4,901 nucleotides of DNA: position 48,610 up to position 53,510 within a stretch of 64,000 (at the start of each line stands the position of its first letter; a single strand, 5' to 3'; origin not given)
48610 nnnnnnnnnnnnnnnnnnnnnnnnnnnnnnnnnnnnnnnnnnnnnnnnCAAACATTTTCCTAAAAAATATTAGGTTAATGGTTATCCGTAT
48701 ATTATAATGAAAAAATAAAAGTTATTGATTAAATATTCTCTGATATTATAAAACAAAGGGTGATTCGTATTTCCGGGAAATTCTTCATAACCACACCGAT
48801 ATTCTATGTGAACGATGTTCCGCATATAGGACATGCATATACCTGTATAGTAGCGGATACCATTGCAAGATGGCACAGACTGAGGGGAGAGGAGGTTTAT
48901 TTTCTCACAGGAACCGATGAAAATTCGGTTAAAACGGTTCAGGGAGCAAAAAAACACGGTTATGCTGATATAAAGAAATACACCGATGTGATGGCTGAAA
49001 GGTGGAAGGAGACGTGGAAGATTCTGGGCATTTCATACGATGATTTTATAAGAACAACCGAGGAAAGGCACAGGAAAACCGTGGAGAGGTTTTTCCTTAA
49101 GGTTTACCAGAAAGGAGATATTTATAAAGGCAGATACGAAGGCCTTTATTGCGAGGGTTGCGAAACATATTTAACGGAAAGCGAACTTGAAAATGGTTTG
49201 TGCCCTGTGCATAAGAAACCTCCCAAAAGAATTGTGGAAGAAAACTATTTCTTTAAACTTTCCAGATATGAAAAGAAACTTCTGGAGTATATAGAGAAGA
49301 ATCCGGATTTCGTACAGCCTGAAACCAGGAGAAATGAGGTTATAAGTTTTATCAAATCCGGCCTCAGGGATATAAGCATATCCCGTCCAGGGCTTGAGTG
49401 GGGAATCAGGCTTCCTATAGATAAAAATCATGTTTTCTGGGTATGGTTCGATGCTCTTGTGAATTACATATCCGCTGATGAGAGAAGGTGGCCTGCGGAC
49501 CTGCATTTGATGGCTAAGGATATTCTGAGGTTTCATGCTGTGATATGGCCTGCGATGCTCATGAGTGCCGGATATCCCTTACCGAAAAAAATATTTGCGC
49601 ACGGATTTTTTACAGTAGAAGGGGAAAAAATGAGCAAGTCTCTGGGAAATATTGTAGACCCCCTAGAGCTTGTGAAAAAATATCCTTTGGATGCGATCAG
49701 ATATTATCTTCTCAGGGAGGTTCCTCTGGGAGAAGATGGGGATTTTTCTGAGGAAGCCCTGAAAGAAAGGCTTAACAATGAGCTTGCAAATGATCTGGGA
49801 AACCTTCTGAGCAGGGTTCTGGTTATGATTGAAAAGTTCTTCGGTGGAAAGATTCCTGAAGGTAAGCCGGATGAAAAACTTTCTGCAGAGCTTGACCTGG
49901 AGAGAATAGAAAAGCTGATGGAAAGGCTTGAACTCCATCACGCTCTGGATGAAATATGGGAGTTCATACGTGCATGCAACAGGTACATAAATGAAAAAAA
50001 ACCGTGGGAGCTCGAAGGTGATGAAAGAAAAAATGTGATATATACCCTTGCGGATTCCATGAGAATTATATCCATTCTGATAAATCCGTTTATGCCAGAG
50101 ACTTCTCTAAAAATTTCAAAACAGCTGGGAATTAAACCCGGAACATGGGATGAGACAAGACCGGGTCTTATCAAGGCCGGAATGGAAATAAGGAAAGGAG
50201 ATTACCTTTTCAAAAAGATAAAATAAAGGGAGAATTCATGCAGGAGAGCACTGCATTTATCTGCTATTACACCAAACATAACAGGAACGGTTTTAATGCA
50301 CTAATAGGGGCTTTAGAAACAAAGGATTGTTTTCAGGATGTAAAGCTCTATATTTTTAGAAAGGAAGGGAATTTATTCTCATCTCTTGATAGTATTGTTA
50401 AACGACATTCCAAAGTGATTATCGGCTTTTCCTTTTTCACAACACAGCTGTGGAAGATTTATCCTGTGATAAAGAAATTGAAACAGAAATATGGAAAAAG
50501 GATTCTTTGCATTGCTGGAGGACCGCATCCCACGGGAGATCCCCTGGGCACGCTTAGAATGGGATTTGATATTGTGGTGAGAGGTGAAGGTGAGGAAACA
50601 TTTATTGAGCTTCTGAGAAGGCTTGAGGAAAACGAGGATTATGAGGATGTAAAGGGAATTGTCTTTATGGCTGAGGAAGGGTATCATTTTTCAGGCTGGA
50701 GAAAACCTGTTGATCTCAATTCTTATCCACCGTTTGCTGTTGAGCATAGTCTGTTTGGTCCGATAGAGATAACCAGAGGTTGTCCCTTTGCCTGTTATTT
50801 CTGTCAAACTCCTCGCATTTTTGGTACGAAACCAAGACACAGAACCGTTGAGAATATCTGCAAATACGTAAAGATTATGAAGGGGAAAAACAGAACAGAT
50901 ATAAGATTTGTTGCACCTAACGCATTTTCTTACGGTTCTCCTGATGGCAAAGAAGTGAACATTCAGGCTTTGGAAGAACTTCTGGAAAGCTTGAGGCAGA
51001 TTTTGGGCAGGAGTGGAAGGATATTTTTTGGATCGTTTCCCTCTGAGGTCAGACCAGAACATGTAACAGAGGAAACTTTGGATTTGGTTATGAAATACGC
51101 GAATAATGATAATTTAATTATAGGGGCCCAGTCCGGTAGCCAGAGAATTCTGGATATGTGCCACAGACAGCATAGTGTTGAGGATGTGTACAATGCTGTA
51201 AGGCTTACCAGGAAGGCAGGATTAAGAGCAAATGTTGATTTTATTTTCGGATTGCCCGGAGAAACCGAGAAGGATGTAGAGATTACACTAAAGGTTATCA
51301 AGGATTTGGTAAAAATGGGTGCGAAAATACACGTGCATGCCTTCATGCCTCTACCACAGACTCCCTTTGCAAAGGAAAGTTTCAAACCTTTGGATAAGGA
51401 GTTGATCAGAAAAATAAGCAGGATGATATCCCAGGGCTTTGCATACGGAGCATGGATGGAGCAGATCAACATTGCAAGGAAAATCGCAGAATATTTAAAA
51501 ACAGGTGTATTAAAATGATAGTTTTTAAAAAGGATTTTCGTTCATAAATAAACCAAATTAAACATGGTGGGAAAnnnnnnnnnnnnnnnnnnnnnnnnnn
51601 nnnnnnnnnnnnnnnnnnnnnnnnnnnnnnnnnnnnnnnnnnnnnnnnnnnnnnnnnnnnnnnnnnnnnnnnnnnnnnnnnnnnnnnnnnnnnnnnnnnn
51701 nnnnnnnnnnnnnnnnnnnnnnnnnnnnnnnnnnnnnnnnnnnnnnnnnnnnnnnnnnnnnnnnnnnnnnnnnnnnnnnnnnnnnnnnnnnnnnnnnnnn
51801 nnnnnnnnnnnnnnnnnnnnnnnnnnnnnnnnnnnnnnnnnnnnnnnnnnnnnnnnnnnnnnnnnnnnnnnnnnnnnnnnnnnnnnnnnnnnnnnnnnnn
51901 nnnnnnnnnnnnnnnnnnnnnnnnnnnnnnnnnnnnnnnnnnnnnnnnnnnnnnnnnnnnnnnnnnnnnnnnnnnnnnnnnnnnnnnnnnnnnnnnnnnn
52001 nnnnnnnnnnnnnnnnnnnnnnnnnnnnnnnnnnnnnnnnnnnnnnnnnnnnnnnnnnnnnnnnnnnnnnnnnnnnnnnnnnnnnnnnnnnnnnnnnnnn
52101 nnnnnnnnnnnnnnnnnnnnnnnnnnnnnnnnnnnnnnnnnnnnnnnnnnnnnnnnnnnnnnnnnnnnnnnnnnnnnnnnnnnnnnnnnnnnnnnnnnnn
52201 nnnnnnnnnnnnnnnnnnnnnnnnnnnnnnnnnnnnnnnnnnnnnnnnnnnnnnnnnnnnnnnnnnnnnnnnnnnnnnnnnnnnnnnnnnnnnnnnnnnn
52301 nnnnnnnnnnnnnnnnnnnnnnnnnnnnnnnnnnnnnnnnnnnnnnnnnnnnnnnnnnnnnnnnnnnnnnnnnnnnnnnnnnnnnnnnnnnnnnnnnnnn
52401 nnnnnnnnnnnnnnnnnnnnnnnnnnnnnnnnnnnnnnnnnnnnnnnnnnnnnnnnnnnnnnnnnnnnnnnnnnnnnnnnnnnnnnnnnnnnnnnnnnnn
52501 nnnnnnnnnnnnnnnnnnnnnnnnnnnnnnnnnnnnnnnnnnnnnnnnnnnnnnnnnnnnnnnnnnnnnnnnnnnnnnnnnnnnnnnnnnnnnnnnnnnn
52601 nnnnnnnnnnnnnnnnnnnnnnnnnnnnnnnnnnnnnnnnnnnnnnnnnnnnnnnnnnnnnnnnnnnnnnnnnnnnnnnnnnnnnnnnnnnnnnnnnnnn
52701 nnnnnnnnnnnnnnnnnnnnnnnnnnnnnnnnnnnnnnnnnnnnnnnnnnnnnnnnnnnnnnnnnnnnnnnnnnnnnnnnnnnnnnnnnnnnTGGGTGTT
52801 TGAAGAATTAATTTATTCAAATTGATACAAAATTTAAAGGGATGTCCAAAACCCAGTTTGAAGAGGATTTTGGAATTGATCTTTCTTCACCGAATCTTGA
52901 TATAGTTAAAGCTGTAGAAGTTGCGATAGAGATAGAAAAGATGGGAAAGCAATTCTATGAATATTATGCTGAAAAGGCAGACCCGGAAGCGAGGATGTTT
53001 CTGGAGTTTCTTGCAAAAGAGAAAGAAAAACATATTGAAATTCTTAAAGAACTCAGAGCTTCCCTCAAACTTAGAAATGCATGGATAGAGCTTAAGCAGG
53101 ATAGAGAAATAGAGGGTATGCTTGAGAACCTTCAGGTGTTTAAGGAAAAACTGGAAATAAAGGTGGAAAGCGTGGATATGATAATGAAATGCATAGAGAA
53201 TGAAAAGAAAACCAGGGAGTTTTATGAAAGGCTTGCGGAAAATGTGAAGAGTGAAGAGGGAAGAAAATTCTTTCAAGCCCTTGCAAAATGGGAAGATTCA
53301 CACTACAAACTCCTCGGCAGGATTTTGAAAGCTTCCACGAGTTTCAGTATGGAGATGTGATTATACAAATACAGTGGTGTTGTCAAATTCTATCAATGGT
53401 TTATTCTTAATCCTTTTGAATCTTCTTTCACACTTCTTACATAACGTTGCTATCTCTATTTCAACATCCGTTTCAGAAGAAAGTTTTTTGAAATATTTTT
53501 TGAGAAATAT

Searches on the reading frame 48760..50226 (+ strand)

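Call 40: search_protein_families(library=pfam, proteins=[window:48760-50226:+], max_evalue=0.00001)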
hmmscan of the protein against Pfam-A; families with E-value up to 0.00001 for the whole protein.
window:48760-50226:+ (488 aa): 5 families
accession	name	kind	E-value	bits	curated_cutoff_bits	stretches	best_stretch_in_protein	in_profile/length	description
PF09334.17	tRNA-synt_1g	-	2.8e-104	349.4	20.1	2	141-354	162-391/391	tRNA synthetases class I (M)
PF00133.28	tRNA-synt_1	-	9.6e-35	120.6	22.7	2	7-220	24-245/414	tRNA synthetases class I (I, L, M and V)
PF01406.26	tRNA-synt_1e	-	2.3e-15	57.2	27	1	276-336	239-298/301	tRNA synthetases class I (C) catalytic domain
PF19303.5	Anticodon_3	-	1e-09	38.9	23.5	1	368-488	8-136/152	Anticodon binding domain of methionyl tRNA ligase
PF08264.19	Anticodon_1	-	1.4e-08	35.2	25.1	1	380-455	12-92/148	Anticodon-binding domain of tRNA ligase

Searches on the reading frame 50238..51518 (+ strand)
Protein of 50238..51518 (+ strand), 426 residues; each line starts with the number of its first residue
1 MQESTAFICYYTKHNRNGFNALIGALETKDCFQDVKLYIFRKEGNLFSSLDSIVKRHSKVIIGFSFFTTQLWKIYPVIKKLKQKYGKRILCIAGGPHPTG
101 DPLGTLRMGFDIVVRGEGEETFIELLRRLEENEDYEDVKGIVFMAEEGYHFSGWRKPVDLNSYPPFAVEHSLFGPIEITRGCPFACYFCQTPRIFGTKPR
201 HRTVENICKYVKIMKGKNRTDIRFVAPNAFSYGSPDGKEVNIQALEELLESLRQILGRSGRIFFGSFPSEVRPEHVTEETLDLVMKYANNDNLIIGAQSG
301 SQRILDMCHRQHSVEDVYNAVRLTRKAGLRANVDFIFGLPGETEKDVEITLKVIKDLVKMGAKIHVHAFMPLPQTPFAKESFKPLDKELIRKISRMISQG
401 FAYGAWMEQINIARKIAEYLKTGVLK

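Call 40: search_protein_families(library=pfam, proteins=[window:50238-51518:+], max_evalue=0.00001)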
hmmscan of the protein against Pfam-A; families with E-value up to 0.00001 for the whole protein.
window:50238-51518:+ (426 aa): 2 families
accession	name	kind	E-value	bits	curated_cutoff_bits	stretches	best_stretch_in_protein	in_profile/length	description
PF04055.27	Radical_SAM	-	9.2e-27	94.7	29.5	1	176-352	1-164/166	Radical SAM superfamily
PF02310.24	B12-binding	-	5.3e-15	55.8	32.1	1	8-125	6-120/121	B12 binding domain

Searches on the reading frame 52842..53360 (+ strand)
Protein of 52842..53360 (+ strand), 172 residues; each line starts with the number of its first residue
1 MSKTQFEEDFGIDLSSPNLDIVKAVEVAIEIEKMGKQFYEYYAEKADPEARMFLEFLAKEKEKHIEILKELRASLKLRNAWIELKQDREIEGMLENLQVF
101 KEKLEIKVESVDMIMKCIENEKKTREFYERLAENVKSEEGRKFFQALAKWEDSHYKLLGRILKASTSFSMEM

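Call 40: search_protein_families(library=pfam, proteins=[window:52842-53360:+], max_evalue=0.00001)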
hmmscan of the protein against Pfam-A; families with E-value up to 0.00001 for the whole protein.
window:52842-53360:+ (172 aa): 2 families
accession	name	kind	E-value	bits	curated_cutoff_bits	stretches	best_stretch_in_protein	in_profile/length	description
PF02915.23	Rubrerythrin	-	1e-11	45.8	22.8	1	24-160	2-135/137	Rubrerythrin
PF09537.16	DUF2383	-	2.1e-08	34.7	30.8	0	21-71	2-53/111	Domain of unknown function (DUF2383)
